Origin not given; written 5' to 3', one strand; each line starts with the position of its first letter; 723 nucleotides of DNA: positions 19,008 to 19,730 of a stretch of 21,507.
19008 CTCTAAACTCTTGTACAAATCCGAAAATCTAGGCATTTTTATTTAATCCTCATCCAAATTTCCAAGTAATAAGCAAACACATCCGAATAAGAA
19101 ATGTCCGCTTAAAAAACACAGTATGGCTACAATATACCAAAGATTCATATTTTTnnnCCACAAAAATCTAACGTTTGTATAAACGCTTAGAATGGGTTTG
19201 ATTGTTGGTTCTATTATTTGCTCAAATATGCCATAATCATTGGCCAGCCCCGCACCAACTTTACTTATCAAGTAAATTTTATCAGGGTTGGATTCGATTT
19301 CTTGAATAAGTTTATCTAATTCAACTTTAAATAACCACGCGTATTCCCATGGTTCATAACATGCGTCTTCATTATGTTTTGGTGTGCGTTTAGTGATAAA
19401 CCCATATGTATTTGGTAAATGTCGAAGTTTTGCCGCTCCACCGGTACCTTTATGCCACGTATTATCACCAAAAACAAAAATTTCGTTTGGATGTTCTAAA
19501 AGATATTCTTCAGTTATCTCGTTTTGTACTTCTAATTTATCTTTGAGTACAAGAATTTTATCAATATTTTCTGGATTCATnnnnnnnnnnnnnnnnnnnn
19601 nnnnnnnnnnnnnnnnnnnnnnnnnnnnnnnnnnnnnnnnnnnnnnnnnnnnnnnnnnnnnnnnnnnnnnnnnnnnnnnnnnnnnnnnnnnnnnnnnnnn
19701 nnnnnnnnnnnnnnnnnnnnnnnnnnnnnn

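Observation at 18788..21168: Translation module: class II LysRS, PTH2 peptidyl-tRNA hydrolase and tRNA-Arg in a row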

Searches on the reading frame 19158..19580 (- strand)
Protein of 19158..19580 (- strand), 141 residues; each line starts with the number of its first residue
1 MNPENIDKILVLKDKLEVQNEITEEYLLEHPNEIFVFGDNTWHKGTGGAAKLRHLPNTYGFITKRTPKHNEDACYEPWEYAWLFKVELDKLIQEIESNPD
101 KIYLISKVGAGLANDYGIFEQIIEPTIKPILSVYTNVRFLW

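Call 5: search_protein_families(library=pfam, proteins=[window:19158-19580:-], max_evalue=0.01)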
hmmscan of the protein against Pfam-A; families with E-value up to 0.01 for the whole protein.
window:19158-19580:- (141 aa): 1 family
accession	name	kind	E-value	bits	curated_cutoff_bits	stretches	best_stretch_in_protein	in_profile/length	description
PF25176.1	DUF7831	-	3.8e-15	56.2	27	1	17-111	2-100/118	Family of unknown function (DUF7831)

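Call 7: search_protein_families(library=ncbifam, proteins=[window:19158-19580:-], max_evalue=0.01)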
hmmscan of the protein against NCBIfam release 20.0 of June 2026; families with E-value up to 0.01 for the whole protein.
window:19158-19580:- (141 aa): 1 family
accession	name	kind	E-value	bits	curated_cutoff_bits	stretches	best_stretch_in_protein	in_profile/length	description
NF049995.1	A1S_2505_Nterm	subfamily_domain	0.006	16.8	45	0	85-114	57-86/109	A1S_2505 family phage non-structural protein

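Call 8: search_protein_families(library=phrogs, proteins=[window:19158-19580:-], max_evalue=0.01)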
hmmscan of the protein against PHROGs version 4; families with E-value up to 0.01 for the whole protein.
window:19158-19580:- (141 aa): 1 family
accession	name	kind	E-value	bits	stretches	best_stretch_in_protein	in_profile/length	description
phrog_2072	-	unknown function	1.4e-09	38.9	1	16-114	3-106/143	-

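Call 24: search_dna_similar(query=window:19158-19580:-, collection=phages, mode=protein, max_rows=30, max_evalue=0.0001)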
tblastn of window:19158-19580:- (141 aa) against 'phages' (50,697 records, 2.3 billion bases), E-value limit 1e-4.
Records with a match: 19; places in all: 19; records where one place covers at least 80% of the query: 0.
Best place of each record, by identity: <60% 19.
By first word of the organism name: Caulobacter 10; Sinorhizobium 2; Sphingobium 2; Bradyrhizobium 1; uncultured 1; Erythrobacter 1; Brevundimonas 1; Pseudomonas 1.
By host as written in the record: Caulobacter crescentus 4; Caulobacter crescentus NA1000 3; Sinorhizobium meliloti 2; Caulobacter vibrioides 2; Sphingobium sp. IP1 2; Bradyrhizobium diazoefficiens USDA110 1; - 1; Caulobacter vibrioides CB15 1; and 3 more.
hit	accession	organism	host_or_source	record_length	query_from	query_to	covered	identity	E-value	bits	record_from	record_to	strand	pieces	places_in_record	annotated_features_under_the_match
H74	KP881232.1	Sinorhizobium phage phiM9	Sinorhizobium meliloti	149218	16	113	70%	33.3%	4e-6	50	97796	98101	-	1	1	hypothetical protein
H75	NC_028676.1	Sinorhizobium phage phiM9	Sinorhizobium meliloti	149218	16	113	70%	33.3%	4e-6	50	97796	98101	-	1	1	hypothetical protein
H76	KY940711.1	Bradyrhizobium phage BDU-MI-1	Bradyrhizobium diazoefficiens USDA110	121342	19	113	67%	32.0%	1e-4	46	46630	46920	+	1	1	hypothetical protein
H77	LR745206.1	uncultured phage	metagenomic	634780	30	114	60%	33.0%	4e-5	47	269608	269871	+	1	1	record has no annotation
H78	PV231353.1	Caulobacter phage RBC57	Caulobacter vibrioides CB15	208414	11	72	44%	43.3%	2e-5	49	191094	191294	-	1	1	hypothetical protein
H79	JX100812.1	Caulobacter virus Magneto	Caulobacter crescentus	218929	11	72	44%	43.3%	2e-5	49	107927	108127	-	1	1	hypothetical protein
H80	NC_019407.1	Caulobacter virus Magneto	Caulobacter crescentus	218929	11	72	44%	43.3%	2e-5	49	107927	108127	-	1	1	hypothetical protein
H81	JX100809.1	Caulobacter phage CcrSwift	Caulobacter vibrioides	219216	11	72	44%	43.3%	2e-5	49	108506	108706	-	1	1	hypothetical protein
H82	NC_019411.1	Caulobacter phage CcrSwift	Caulobacter vibrioides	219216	11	72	44%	43.3%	2e-5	49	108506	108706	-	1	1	hypothetical protein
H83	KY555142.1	Caulobacter phage Ccr10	Caulobacter crescentus NA1000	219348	11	72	44%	43.3%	2e-5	49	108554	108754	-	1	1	hypothetical protein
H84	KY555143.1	Caulobacter phage Ccr2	Caulobacter crescentus NA1000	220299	11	72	44%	43.3%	2e-5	49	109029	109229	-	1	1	hypothetical protein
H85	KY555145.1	Caulobacter phage Ccr29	Caulobacter crescentus NA1000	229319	11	72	44%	43.3%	2e-5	49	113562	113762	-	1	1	hypothetical protein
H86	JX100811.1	Caulobacter virus Karma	Caulobacter crescentus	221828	11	72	44%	43.3%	2e-5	48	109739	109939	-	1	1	hypothetical protein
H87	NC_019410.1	Caulobacter virus Karma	Caulobacter crescentus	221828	11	72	44%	43.3%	2e-5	48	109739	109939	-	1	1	hypothetical protein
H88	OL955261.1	Erythrobacter phage vB_EliS-L02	Erythrobacter sp.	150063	23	71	35%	53.1%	2e-7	54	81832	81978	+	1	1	hypothetical protein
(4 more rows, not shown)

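Call 50: find_homologous_proteins(query=window:19158-19580:-, max_evalue=0.00001)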
Query window:19158-19580:- (141 aa): 191 proteins with E <= 0.00001 among 202 candidates; the best 120 are listed.
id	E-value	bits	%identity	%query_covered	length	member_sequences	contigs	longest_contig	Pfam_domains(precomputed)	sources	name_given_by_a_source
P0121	5.2e-92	323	100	100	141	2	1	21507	PF25176.3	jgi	-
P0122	6.8e-63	229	72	99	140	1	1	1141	PF25176.3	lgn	-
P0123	1.9e-43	166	67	85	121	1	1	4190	PF25176.3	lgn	-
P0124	1.2e-42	163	64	85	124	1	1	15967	PF25176.3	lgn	-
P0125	2.0e-42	162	63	85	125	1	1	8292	PF25176.3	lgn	-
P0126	8.7e-42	160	66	85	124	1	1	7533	PF25176.3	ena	-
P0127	5.9e-41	158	61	85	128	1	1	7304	PF25176.3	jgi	-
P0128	1.3e-40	157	62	85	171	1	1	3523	PF25176.3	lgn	-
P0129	1.5e-40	156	59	96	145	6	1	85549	PF25176.3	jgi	-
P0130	1.3e-39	153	61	85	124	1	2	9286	PF25176.3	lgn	-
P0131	2.1e-39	153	60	85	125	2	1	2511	PF25176.3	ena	-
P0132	2.3e-39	153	61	88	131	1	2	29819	PF25176.3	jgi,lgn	jgi:hypothetical protein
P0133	5.0e-39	151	62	85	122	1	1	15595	PF25176.3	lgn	-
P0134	5.4e-39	151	59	87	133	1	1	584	PF25176.3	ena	-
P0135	7.1e-39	151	62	85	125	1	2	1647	PF25176.3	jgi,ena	-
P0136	1.0e-38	150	58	85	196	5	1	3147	PF25176.3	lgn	-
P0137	1.5e-38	150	57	88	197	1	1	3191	PF25176.3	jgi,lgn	jgi:hypothetical protein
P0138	1.7e-38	150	60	84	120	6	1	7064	PF25176.3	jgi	-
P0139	2.3e-38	149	62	85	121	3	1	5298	PF25176.3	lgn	-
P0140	2.7e-38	149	61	85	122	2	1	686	PF25176.3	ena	-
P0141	3.1e-38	149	62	85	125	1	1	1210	PF25176.3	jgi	jgi:hypothetical protein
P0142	3.1e-38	149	60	85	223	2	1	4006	PF25176.3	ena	-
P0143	3.8e-38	149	63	85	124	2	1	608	PF25176.3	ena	-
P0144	4.1e-38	149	61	85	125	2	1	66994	PF25176.3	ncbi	ncbi:MAG: hypothetical protein ACFFFG_14615 [Candidatus Thorarchaeota archaeon]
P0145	5.9e-38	148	61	85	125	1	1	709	PF25176.3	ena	-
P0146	7.6e-38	148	60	85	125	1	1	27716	PF25176.3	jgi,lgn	jgi:hypothetical protein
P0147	8.5e-38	147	60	85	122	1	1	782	PF25176.3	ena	-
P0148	8.6e-38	147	60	85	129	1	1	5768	PF25176.3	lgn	-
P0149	8.8e-38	147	61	85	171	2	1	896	PF25176.3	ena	-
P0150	1.2e-37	147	60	85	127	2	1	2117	PF25176.3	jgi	-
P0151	1.2e-37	147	62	85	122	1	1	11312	PF25176.3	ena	-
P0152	1.2e-37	147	58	87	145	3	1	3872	PF25176.3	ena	-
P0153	1.5e-37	147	58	85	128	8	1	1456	PF25176.3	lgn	-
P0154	1.7e-37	146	56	85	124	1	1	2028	PF25176.3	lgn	-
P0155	2.3e-37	146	58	88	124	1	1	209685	PF25176.3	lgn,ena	-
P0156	2.6e-37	146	60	85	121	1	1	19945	PF25176.3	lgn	-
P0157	4.0e-37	145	58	85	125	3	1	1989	PF25176.3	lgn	-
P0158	4.3e-37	145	60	85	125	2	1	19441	PF25176.3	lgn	-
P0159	4.4e-37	145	61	85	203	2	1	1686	PF25176.3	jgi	-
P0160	4.9e-37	145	60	86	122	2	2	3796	PF25176.3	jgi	jgi:1-aminocyclopropane-1-carboxylate deaminase/D-cysteine desulfhydrase-like pyridoxal-dependent AC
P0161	5.0e-37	145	58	85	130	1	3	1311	PF25176.3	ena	-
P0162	5.9e-37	145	59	86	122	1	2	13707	PF25176.3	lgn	-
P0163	7.8e-37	144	59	85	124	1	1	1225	PF25176.3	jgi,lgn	jgi:hypothetical protein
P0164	9.2e-37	144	55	86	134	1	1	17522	PF25176.3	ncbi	-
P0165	9.7e-37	144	58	85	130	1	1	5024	PF25176.3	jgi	jgi:hypothetical protein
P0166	1.1e-36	144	59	85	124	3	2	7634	PF25176.3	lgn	-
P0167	1.7e-36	143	58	85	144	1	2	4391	PF25176.3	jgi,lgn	-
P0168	1.8e-36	143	58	85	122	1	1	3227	PF25176.3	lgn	-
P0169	1.9e-36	143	60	85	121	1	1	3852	PF25176.3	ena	-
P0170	2.6e-36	143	59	86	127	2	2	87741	PF25176.3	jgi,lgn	-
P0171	3.6e-36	142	59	85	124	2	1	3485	PF25176.3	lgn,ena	-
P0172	5.9e-36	142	58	84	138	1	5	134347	PF25176.3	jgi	jgi:hypothetical protein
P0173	7.6e-36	141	58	85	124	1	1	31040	PF25176.3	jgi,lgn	jgi:hypothetical protein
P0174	1.1e-35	141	59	85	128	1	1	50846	PF25176.3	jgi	jgi:hypothetical protein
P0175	1.1e-35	141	56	85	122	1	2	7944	PF25176.3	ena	-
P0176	1.2e-35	141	58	85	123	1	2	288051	PF25176.3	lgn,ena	-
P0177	1.2e-35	140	58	84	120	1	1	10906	PF25176.3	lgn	-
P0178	1.9e-35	140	57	86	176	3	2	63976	PF25176.3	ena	-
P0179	2.0e-35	140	58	85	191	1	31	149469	PF25176.3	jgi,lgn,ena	-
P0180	2.6e-35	139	57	85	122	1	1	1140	PF25176.3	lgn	-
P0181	4.5e-35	139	57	84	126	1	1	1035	PF25176.3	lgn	-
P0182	4.7e-35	139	58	85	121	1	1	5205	PF25176.3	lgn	-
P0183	5.0e-35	139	58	85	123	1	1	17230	PF25176.3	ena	-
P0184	5.0e-35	138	60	85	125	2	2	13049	PF25176.3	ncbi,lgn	-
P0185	6.2e-35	138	59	85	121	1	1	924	PF25176.3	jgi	jgi:hypothetical protein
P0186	6.6e-35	138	59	85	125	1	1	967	PF25176.3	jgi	-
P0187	7.0e-35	138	56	85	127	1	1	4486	PF25176.3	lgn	-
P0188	7.1e-35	138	57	86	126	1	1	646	PF25176.3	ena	-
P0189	7.2e-35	138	57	85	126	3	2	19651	PF25176.3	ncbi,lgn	-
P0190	7.4e-35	138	55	85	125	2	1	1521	PF25176.3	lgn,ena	-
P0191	7.4e-35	138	58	85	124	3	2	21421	PF25176.3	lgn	-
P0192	7.6e-35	138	56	90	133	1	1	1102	PF25176.3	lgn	-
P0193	7.6e-35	138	57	87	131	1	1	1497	PF25176.3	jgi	jgi:hypothetical protein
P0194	8.1e-35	138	57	85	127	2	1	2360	PF25176.3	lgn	-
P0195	8.2e-35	138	57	89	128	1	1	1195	PF25176.3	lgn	-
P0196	8.3e-35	138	55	90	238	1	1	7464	PF25176.3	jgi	jgi:hypothetical protein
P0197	9.1e-35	138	56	85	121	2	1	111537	PF25176.3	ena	-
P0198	1.2e-34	137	56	89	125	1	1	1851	PF25176.3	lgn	-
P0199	1.3e-34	137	53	85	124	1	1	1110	PF25176.3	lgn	-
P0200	1.3e-34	137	58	85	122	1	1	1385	PF25176.3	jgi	jgi:hypothetical protein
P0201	1.4e-34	137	58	85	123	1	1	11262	PF25176.3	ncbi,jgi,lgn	-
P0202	1.5e-34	137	55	88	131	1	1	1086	PF25176.3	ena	-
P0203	1.8e-34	137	57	85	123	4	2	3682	PF25176.3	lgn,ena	-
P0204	2.3e-34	136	58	85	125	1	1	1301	PF25176.3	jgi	-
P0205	2.3e-34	136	55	86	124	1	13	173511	PF25176.3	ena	-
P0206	2.6e-34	136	51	91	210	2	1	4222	PF25176.3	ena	-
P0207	3.2e-34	136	55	85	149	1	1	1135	PF25176.3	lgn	-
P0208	5.0e-34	135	58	85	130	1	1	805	PF25176.3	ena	-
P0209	5.9e-34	135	59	85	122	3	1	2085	PF25176.3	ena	-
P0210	6.6e-34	135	59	85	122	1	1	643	PF25176.3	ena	-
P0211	8.0e-34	135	52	89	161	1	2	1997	PF25176.3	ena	-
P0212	9.0e-34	134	56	86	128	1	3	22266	PF25176.3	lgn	-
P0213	1.1e-33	134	55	91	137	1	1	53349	PF25176.3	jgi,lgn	-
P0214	1.2e-33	134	56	85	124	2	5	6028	PF25176.3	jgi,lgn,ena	-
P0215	1.5e-33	134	57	85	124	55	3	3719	PF25176.3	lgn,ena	-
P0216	1.5e-33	134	55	86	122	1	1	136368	PF25176.3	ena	-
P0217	1.6e-33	134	56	85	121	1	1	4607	PF25176.3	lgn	-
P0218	1.8e-33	133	53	85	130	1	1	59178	PF25176.3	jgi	-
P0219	1.9e-33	133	54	85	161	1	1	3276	PF25176.3,PF21349.3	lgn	-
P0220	2.2e-33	133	55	86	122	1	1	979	PF25176.3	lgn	-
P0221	2.5e-33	133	56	85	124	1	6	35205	PF25176.3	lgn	-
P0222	2.6e-33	133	54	87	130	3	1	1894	PF25176.3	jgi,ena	-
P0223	2.7e-33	133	53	96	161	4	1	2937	PF25176.3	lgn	-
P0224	3.4e-33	133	55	88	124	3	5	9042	PF25176.3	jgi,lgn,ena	-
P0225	4.7e-33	132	57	86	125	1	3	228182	PF25176.3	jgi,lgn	jgi:hypothetical protein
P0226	5.4e-33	132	56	85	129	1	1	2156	PF25176.3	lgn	-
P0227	5.4e-33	132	53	84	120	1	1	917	PF25176.3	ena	-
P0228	5.9e-33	132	55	85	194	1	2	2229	PF25176.3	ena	-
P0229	7.6e-33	131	58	85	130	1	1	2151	PF25176.3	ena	-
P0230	8.3e-33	131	55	85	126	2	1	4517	PF25176.3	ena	-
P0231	1.0e-32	131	53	85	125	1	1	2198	PF25176.3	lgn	-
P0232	1.2e-32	131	53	85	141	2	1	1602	PF25176.3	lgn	-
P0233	1.3e-32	131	54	85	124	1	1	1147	PF25176.3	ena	-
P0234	1.4e-32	131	58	85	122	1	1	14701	PF25176.3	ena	-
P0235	1.4e-32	131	54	85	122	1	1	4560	PF25176.3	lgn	-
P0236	1.7e-32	130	57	84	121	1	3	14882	PF25176.3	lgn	-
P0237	1.7e-32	130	56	85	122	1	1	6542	PF25176.3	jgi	jgi:hypothetical protein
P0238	2.0e-32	130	55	85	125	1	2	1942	PF25176.3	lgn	-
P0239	2.1e-32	130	55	86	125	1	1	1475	PF25176.3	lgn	-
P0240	2.4e-32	130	56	85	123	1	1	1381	PF25176.3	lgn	-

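Call 53: find_encoding_contigs(protein=P0121, flank=10000, max_places=3)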
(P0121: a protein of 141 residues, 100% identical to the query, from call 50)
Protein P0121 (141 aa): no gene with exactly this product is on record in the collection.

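Call 54: find_encoding_contigs(protein=P0176, flank=6000, max_places=2)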
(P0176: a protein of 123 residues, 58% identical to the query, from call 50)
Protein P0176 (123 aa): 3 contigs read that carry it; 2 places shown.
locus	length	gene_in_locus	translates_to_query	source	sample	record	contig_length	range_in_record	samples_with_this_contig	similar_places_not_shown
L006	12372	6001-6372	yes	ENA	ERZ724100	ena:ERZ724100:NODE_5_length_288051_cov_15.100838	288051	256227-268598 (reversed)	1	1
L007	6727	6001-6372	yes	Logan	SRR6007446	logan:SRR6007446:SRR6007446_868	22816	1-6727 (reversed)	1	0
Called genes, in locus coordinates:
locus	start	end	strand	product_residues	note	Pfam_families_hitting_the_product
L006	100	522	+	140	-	-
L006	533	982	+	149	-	PF20990:DUF2207_C (weak)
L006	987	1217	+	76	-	-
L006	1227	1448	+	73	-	-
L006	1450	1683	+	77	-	-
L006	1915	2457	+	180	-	PF01862:PvlArgDC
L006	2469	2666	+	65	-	-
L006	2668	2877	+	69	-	-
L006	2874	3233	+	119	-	-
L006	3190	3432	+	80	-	-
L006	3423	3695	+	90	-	-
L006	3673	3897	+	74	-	-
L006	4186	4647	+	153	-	-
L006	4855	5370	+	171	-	-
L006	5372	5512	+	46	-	-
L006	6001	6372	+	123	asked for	PF25176:DUF7831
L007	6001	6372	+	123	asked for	PF25176:DUF7831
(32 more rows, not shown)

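Call 55: find_encoding_contigs(protein=P0225, flank=6000, max_places=2)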
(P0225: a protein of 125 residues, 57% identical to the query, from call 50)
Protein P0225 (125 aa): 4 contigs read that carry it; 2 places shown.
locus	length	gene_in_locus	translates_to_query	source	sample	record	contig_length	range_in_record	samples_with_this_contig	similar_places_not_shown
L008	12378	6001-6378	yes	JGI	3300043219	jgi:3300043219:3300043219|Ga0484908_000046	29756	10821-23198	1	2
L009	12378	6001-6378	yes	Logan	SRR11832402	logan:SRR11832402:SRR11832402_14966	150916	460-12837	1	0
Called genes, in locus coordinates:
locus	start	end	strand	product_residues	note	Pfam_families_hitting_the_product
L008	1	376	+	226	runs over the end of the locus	-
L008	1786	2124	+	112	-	-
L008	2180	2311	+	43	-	-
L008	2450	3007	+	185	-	-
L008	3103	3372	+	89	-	-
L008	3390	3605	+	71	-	-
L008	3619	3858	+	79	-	-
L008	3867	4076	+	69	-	-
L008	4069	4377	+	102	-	PF00085:Thioredoxin, PF13098:Thioredoxin_2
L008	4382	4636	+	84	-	-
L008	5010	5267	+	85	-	-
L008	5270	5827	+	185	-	PF14216:DUF4326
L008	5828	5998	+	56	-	-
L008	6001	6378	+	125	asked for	PF25176:DUF7831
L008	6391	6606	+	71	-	-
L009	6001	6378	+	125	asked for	PF25176:DUF7831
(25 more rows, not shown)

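Call 58: predict_structure(alignment_id=A3)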
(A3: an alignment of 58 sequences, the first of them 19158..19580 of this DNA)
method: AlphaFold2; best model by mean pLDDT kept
length: 141 residues; sequences in the alignment: 58
mean_pLDDT: 92.8   pTM: 0.83
mean pLDDT of the five models: 92.8, 92.5, 91.5, 90.7, 90.5
residues with pLDDT >= 90: 119; 70-90: 11; 50-70: 10; < 50: 1
segments of 3 or more residues with pLDDT < 50: none
pLDDT, mean of each block of 10 residues (from residue 1): 77 58 95 98 95 98 96 96 98 99 97 96 98 98 93
secondary structure, 60 per line:
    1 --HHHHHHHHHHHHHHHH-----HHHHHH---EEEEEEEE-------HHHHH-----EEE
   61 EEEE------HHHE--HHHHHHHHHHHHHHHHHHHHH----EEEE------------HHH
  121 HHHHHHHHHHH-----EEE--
elements in order: H3-18 H24-29 E33-40 H48-52 E58-64 H77-97 E102-105 H118-131 E137-139

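Call 90: search_protein_families(library=padloc, proteins=[window:19158-19580:-], max_evalue=0.001)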
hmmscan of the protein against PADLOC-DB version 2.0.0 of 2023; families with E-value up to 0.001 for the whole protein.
window:19158-19580:- (141 aa): 0 families

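Call 102: find_encoding_contigs(protein=P0173, flank=10000, max_places=2)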
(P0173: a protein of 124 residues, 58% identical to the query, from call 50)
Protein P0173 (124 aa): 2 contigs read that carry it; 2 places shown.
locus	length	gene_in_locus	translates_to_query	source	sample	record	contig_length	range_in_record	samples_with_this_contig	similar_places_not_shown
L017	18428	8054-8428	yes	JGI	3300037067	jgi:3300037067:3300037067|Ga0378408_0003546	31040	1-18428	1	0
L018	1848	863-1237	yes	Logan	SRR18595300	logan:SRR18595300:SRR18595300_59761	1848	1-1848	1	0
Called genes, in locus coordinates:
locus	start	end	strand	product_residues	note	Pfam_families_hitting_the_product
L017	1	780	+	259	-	?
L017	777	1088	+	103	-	-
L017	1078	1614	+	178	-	-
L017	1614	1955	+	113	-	-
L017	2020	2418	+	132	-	-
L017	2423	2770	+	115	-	-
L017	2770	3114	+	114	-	-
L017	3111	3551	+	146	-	-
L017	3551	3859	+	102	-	-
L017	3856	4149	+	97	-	-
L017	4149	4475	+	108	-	-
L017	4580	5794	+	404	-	PF00152:tRNA-synt_2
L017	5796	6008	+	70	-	-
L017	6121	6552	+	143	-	-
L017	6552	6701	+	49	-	-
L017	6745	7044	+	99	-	-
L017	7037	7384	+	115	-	-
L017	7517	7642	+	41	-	-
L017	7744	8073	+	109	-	PF02675:AdoMet_dc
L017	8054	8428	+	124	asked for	PF25176:DUF7831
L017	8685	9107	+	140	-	-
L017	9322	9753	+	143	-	-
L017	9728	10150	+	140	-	-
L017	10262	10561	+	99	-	-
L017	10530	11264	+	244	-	PF00149:Metallophos, PF12850:Metallophos_2 (faint)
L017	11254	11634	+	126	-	-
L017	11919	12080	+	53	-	-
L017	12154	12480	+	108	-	-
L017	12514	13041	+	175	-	-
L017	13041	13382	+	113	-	-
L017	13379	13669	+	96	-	-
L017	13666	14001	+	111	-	-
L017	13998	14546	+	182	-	PF00588:SpoU_methylase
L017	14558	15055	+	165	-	-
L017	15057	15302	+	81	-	-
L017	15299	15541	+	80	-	-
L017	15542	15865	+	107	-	PF24591:Phage_YunG-like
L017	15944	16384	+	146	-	-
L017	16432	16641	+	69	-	-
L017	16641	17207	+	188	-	-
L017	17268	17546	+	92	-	-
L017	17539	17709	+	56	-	-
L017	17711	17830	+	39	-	-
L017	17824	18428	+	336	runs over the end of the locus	-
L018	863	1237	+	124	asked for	PF25176:DUF7831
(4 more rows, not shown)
